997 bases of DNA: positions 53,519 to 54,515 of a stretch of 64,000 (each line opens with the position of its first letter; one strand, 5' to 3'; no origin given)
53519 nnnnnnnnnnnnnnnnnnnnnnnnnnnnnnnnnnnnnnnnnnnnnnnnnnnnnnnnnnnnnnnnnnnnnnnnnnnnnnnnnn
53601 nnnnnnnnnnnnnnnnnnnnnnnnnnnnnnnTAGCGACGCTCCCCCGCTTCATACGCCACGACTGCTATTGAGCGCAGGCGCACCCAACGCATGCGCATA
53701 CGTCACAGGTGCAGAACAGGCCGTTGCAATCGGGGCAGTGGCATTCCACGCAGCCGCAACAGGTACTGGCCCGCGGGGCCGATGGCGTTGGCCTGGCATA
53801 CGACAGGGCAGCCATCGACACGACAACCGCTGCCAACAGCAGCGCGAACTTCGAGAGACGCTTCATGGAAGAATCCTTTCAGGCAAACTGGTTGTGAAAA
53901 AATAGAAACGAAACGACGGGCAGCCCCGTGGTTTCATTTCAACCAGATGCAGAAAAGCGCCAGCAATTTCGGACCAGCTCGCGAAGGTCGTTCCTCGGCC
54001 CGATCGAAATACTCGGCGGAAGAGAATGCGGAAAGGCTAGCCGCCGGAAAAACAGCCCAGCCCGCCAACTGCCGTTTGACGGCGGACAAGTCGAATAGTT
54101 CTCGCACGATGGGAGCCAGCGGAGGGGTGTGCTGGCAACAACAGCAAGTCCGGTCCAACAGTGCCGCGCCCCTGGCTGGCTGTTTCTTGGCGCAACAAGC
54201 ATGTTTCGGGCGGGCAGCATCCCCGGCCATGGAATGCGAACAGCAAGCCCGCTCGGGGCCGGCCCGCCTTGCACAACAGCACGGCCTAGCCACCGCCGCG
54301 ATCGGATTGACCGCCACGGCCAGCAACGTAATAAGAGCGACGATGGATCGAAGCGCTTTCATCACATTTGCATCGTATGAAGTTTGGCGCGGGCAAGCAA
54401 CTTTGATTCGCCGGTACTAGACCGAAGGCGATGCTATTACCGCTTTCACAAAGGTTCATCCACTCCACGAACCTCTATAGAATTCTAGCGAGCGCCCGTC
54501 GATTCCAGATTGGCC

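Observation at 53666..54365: Tandem genes for small secreted, extremely cysteine-rich peptides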

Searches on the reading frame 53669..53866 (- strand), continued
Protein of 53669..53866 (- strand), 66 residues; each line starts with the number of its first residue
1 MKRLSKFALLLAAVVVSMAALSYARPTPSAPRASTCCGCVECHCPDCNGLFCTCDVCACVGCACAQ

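Call 71: list_cluster_members(proteins=[P0133, P0134, P0135, P0137, P0139, P0140, P0141, P0145, P0152, P0160])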
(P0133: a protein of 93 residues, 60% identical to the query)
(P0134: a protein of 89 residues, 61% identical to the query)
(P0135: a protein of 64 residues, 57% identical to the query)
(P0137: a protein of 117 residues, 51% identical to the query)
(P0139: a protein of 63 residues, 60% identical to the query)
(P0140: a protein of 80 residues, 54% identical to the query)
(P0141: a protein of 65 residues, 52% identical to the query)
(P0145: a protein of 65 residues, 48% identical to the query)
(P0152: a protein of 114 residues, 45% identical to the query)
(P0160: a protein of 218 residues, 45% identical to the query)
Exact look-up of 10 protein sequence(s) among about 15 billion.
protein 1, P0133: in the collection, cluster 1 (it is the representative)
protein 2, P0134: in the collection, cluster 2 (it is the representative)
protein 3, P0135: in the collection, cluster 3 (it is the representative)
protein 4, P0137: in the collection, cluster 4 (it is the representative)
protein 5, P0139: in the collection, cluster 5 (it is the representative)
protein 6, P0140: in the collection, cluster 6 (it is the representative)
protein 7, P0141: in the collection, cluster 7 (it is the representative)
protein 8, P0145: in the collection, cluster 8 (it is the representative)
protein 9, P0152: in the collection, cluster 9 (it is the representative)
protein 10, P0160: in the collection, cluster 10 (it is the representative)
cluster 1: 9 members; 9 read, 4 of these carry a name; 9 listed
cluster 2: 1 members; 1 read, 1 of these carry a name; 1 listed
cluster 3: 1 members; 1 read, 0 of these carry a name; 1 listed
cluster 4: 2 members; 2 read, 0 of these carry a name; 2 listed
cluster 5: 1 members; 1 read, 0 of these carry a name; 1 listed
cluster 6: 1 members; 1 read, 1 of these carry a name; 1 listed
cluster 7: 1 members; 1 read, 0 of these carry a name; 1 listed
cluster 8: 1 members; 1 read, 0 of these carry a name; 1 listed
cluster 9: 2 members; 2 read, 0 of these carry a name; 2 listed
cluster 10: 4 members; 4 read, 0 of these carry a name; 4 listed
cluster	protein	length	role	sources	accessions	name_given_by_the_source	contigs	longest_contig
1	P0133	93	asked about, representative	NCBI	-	-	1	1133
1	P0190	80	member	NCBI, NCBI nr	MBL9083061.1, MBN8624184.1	MAG: hypothetical protein JNK76_14700 [Planctomycetales bacterium] | hypothetical protein [Planctomycetales bacterium]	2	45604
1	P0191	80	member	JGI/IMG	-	hypothetical protein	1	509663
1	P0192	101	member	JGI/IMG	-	hypothetical protein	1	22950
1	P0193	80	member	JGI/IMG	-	hypothetical protein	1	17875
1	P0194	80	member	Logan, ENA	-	-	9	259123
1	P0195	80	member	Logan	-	-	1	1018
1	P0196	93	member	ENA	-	-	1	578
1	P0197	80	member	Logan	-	-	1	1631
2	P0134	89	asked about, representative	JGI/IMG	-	hypothetical protein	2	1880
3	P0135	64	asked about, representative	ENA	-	-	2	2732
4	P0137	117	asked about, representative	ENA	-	-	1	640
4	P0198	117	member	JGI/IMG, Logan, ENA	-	-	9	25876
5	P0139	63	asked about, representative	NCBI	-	-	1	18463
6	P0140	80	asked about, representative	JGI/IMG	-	hypothetical protein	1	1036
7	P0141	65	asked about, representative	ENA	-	-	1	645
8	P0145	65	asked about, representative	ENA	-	-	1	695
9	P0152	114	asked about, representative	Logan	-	-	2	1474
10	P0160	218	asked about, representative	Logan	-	-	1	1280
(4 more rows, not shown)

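Call 81: search_protein_families(library=padloc, proteins=[window:53669-53866:-], max_evalue=1)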
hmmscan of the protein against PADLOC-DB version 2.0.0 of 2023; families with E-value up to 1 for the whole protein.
seq(66 aa): 0 families
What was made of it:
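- Tried and rejected: PADLOC had no hit (call 81).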

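Call 83: predict_structure(alignment_id=A6)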
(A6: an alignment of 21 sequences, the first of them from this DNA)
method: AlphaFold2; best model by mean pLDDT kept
length: 66 residues; sequences in the alignment: 21
mean_pLDDT: 62.5   pTM: 0.27
mean pLDDT of the five models: 62.5, 60.2, 59.8, 53.8, 53.3
residues with pLDDT >= 90: 0; 70-90: 17; 50-70: 44; < 50: 5
segments of 3 or more residues with pLDDT < 50: 63-66
pLDDT, mean of each block of 10 residues (from residue 1): 72 80 63 55 57 57 48
secondary structure, 60 per line:
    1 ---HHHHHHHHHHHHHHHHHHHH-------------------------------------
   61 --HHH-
elements in order: H4-23
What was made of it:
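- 53666..53866 (-): Gene B, 66 aa.
- Signal peptide, residues 1-24, ending in SYA before RP.
- A short Pro/Ser/Ala linker.
- One 12-Cys metallothionein-like module, residues 35-64 (53675-53764). AF2 with 21 sequences gave pLDDT 48-57 for the module and no secondary structure (call 83).
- On Csp copper storage proteins (PF03860 / TIGR04401): AF2 predicts no helices in the B module (call 83).
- AF2 gives no confident fold (call 83).
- Tried and rejected: AF2 of B gave no fold (call 83), so I ran no fold searches.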

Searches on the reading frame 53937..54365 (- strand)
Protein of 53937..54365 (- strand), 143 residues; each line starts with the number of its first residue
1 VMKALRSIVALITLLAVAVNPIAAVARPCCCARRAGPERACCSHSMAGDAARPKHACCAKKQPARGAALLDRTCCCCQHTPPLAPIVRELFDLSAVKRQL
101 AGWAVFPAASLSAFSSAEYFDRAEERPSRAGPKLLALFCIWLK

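Call 3: search_protein_families(library=pfam, proteins=[window:53937-54365:-], max_evalue=1)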
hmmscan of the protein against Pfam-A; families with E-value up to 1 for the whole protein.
seq(143 aa): 0 families

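Call 4: search_protein_families(library=ncbifam, proteins=[window:53937-54365:-], max_evalue=1)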
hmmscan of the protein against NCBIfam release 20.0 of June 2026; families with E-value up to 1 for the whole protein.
seq(143 aa): 0 families

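Call 7: find_homologous_proteins(query=window:53937-54365:-, max_evalue=10)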
Query seq(143 aa): 125 candidates shared short words with the query, none scored E <= 10.

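Call 45: search_protein_families(library=pfam, alignment_id=A3, max_evalue=10)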
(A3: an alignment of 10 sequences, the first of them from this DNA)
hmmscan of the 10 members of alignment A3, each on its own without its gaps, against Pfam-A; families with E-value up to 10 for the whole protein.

A. member 1, seq(142 aa): 1 family
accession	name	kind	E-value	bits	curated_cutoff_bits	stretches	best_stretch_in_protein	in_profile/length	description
PF05478.16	Prominin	-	6.2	5.2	34.3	1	7-43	95-132/799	Prominin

B. families by the number of members that match (of 10 scanned): 4 families
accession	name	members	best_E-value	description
PF05478.16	Prominin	2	0.075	Prominin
PF11575.13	FhuF_C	1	0.0068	FhuF 2Fe-2S C-terminal domain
PF17826.7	DUF5588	1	0.059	Family of unknown function (DUF5588)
PF13670.12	PepSY_2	1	0.5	Peptidase propeptide and YPEB domain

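Call 62: predict_structure(protein=window:53937-54362:-)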
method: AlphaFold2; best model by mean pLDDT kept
length: 142 residues; sequences in the alignment: 1
mean_pLDDT: 52.1   pTM: 0.26
mean pLDDT of the five models: 52.1, 49.9, 49.3, 47.7, 47.4
residues with pLDDT >= 90: 0; 70-90: 17; 50-70: 42; < 50: 83
segments of 3 or more residues with pLDDT < 50: 21-29, 31-71, 83-85, 103-127
pLDDT, mean of each block of 10 residues (from residue 1): 71 69 46 45 44 44 41 50 50 55 48 45 49 70 67
secondary structure, 60 per line:
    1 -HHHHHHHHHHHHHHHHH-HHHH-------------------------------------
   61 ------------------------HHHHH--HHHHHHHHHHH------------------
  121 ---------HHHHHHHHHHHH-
elements in order: H2-18 H20-23 H85-89 H92-102 H130-141
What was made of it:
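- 53934..54362 (-): Gene A, 142 aa.
- Signal peptide, residues 1-25: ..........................
- Cys-cluster region with PCCC, CC, CC and CCCC (about 54135-54284).
- A poorly conserved stretch of about 55 residues.
- An invariant C-terminal motif, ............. (53937-53975). AF2 from the single sequence gave pLDDT 52, with only the N- and C-terminal helices predicted (call 62).
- Tried and rejected: It was too poor for a fold search (pLDDT 52, call 62).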

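Call 80: search_solved_structures(query=A3, max_evalue=10)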
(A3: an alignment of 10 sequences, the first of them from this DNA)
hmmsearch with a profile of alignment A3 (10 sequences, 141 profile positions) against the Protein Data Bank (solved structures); distinct sequences matched with E-value up to 10: 0.
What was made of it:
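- On Known small periplasmic copper-operon proteins (CopL-, CusF-, CopC-, PcoE-type), considered for A: There is no PDB relative (call 80).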

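Call 81: search_protein_families(library=padloc, proteins=[window:53937-54362:-], max_evalue=1)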
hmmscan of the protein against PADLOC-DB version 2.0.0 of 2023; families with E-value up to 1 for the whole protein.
seq(142 aa): 0 families
